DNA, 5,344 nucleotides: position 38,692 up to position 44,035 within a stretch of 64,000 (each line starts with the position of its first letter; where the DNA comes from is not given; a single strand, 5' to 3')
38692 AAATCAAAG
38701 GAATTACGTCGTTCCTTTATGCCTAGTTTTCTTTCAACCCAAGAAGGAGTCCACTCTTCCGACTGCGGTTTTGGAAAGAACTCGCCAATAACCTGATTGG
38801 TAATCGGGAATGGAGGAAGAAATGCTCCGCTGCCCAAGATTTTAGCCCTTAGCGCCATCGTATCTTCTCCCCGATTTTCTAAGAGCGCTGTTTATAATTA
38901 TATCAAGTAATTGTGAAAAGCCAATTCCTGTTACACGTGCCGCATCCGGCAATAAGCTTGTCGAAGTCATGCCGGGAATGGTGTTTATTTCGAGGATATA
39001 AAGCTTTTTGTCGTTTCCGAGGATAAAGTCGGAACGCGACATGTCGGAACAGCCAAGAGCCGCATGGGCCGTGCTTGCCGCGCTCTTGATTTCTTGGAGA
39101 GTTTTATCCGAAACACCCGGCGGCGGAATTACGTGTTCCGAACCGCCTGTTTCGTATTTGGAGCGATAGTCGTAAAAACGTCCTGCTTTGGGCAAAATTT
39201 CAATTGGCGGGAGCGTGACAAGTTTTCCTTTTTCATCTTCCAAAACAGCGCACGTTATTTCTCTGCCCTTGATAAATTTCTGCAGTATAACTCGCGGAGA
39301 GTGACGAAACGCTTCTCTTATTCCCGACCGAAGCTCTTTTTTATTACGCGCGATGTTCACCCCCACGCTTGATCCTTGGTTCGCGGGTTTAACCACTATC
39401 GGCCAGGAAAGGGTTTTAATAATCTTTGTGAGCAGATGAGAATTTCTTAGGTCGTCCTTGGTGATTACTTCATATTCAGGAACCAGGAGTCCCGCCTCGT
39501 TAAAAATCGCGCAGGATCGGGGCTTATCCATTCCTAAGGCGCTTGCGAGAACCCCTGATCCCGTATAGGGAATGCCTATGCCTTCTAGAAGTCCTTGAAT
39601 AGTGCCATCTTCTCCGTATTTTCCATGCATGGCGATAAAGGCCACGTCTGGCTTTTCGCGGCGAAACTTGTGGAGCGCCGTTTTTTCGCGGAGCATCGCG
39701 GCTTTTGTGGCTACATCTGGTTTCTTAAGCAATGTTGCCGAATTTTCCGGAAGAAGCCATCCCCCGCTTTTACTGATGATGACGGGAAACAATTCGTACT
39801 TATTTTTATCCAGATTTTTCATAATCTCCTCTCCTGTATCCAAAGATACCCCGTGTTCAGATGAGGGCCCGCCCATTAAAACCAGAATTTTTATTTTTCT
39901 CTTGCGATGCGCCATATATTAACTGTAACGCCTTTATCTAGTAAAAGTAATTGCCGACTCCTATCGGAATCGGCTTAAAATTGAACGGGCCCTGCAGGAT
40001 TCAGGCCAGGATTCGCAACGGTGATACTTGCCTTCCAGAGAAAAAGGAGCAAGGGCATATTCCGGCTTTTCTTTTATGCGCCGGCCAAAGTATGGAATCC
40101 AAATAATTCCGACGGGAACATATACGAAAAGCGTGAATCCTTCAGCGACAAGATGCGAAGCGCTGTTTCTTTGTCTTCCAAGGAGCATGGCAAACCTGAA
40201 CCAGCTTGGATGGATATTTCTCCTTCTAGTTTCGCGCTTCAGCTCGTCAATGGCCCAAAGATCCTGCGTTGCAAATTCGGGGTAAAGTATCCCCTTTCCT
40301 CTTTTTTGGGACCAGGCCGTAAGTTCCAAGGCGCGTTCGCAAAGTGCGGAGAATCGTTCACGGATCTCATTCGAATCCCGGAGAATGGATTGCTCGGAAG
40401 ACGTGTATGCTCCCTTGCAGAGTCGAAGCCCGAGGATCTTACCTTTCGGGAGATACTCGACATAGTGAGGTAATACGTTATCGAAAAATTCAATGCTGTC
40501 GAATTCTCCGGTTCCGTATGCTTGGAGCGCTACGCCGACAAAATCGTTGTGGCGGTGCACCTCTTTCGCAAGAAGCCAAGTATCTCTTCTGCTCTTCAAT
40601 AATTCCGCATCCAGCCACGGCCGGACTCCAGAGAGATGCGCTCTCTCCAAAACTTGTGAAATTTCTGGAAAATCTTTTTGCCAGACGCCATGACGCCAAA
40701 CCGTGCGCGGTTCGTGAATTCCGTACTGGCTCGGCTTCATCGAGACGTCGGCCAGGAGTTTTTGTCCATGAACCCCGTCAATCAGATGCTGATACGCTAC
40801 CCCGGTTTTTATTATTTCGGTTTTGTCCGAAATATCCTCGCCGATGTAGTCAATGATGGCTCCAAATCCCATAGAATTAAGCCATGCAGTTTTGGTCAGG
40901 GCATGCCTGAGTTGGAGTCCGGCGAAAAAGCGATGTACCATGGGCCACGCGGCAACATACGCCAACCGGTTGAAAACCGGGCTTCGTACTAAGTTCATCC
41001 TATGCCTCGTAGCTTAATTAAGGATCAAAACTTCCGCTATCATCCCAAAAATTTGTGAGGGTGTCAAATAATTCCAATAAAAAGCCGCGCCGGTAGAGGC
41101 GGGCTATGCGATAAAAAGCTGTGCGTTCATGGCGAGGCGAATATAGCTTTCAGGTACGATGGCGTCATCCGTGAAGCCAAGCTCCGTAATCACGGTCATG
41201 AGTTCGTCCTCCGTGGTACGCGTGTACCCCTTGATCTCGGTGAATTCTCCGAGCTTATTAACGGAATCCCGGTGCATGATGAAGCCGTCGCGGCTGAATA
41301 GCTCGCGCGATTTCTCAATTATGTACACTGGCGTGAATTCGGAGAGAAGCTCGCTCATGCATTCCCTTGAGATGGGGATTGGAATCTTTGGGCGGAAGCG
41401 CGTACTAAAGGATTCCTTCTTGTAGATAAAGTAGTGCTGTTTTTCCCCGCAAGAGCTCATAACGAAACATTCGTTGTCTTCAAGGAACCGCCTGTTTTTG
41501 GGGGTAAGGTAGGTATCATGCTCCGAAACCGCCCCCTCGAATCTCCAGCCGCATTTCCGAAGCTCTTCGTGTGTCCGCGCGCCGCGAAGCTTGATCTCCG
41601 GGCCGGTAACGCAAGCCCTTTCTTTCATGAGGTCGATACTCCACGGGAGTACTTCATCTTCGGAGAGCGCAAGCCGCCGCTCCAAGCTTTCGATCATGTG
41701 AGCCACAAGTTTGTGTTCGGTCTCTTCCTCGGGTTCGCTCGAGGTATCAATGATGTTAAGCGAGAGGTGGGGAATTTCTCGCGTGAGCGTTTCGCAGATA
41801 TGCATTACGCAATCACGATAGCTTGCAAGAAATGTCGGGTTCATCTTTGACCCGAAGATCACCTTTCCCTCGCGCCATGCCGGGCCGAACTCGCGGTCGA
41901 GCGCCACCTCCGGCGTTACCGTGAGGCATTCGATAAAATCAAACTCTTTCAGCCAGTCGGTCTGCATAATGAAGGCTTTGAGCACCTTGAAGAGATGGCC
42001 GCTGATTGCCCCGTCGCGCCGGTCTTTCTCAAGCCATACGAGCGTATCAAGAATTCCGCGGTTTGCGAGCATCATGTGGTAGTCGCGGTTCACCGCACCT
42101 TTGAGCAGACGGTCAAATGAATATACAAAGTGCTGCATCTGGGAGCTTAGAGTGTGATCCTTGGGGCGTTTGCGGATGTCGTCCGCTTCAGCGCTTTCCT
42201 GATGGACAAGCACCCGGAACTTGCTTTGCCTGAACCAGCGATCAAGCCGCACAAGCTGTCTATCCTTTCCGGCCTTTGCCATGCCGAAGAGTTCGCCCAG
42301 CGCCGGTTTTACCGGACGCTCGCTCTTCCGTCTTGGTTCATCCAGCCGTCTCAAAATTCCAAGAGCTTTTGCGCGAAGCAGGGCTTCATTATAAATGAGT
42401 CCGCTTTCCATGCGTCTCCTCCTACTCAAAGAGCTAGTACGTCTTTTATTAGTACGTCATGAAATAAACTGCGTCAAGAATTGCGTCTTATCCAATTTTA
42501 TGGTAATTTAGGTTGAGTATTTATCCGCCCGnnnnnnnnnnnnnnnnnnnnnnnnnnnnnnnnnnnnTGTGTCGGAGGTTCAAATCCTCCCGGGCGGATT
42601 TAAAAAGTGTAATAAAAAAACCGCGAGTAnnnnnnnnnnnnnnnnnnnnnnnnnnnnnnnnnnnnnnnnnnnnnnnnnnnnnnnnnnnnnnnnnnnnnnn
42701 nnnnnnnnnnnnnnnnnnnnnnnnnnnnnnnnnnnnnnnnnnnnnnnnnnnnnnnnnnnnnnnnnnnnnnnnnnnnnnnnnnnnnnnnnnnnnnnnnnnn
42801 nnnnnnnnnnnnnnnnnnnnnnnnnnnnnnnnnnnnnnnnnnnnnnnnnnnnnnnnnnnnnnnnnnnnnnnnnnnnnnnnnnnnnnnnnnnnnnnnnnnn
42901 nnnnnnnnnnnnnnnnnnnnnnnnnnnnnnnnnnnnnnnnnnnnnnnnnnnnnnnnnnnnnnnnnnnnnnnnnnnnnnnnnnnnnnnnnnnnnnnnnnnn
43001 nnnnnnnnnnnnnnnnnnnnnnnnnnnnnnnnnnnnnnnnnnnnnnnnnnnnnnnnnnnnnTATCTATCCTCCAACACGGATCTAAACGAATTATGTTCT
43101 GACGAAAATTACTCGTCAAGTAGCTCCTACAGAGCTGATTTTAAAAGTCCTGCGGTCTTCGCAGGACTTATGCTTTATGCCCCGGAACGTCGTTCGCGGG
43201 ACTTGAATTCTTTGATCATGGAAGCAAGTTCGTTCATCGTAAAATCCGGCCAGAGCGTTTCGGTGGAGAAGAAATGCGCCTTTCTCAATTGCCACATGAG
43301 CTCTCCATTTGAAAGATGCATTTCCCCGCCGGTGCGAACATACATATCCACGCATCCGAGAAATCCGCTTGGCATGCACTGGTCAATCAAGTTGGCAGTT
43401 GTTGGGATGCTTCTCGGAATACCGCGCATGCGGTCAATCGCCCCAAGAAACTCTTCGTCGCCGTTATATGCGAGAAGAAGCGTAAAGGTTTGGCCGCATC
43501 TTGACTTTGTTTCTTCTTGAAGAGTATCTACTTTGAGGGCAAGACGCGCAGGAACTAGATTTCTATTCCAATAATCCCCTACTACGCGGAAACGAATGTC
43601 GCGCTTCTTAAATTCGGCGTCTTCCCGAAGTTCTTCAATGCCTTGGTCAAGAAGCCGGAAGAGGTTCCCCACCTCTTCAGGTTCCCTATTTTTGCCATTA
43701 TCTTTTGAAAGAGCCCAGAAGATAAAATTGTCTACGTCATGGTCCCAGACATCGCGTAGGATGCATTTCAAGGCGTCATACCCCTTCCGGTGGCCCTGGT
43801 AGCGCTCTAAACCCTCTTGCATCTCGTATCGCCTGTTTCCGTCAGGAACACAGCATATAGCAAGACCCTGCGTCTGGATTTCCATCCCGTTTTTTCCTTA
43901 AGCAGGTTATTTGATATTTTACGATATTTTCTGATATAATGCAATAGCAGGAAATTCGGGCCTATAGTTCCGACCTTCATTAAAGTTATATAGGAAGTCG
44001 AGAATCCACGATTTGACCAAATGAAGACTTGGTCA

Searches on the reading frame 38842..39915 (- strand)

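Call 93: search_protein_families(library=pfam, proteins=[window:38842-39915:-], max_evalue=0.001)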
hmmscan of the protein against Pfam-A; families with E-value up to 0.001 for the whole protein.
window:38842-39915:- (357 aa): 7 families
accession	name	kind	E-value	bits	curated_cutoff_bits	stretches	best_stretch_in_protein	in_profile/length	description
PF07478.18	Dala_Dala_lig_C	-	1.2e-56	191.9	24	1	138-341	2-203/204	D-ala D-ala ligase C-terminus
PF01820.27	Dala_Dala_lig_N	-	3.8e-30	105.3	34.6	1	9-120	1-121/121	D-ala D-ala ligase N-terminus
PF02786.22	CPSase_L_D2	-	6.1e-15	55.7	19.8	1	161-312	29-178/211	Carbamoyl-phosphate synthase L chain, ATP binding domain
PF02655.19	ATP-grasp_3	-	4.7e-08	33.7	23.2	1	131-312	4-155/160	ATP-grasp domain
PF08443.16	RimK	-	2.3e-07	31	21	1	130-319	3-172/188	RimK-like ATP-grasp domain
PF01071.24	GARS_A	-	8.8e-07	29.4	27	1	139-278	11-148/194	Phosphoribosylglycinamide synthetase, ATP-grasp (A) domain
PF13535.11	ATP-grasp_4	-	2e-05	24.7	27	1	170-235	2-81/160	ATP-grasp domain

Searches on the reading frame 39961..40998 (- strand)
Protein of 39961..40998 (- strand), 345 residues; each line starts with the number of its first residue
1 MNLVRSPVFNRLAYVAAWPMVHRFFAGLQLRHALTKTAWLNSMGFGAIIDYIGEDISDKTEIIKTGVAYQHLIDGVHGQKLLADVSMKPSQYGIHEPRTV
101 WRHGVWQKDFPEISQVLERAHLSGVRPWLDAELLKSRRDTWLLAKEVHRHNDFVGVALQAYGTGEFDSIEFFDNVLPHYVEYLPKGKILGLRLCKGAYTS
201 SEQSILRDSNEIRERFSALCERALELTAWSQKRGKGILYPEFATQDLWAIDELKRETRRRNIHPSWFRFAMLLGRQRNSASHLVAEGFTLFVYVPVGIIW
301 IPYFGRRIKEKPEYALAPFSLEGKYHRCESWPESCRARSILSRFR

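Call 93: search_protein_families(library=pfam, proteins=[window:39961-40998:-], max_evalue=0.001)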
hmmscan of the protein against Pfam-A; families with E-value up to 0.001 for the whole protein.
window:39961-40998:- (345 aa): 1 family
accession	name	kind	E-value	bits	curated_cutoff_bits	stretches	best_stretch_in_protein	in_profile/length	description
PF01619.24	Pro_dh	-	3.5e-18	66.6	27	1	36-310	4-268/278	Proline dehydrogenase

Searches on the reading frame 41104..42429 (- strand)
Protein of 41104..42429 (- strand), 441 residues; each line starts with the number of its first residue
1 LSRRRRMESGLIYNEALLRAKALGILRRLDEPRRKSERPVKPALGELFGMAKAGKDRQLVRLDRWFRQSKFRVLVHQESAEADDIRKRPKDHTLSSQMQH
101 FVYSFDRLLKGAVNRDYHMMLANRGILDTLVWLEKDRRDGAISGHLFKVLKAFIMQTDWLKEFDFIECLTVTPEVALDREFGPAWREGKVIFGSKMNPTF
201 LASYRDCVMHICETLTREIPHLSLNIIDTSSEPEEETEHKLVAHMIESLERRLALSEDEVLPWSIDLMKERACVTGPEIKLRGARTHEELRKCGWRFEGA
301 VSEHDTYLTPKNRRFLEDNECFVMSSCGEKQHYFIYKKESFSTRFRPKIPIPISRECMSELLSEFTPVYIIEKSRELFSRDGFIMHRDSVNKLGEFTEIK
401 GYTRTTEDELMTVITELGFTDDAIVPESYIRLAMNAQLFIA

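Call 93: search_protein_families(library=pfam, proteins=[window:41104-42429:-], max_evalue=0.001)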
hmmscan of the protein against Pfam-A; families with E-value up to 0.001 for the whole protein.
window:41104-42429:- (441 aa): 1 family
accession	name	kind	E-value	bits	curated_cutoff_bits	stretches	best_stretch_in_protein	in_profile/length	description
PF01928.26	CYTH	-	0.00021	21.6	23.2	1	278-408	5-152/179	CYTH domain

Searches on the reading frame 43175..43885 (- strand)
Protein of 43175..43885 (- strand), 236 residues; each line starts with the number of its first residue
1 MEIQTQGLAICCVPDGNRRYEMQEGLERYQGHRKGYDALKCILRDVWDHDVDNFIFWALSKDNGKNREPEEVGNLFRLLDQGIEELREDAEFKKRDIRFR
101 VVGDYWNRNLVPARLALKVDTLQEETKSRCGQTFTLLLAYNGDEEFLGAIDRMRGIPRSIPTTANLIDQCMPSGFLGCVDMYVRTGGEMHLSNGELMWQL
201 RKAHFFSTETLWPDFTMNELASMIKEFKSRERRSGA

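Call 93: search_protein_families(library=pfam, proteins=[window:43175-43885:-], max_evalue=0.001)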
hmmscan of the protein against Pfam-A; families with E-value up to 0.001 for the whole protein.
window:43175-43885:- (236 aa): 1 family
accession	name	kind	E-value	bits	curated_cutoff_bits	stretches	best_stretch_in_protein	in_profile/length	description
PF01255.24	Prenyltransf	-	7.8e-42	143.7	27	1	13-235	1-219/219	Putative undecaprenyl diphosphate synthase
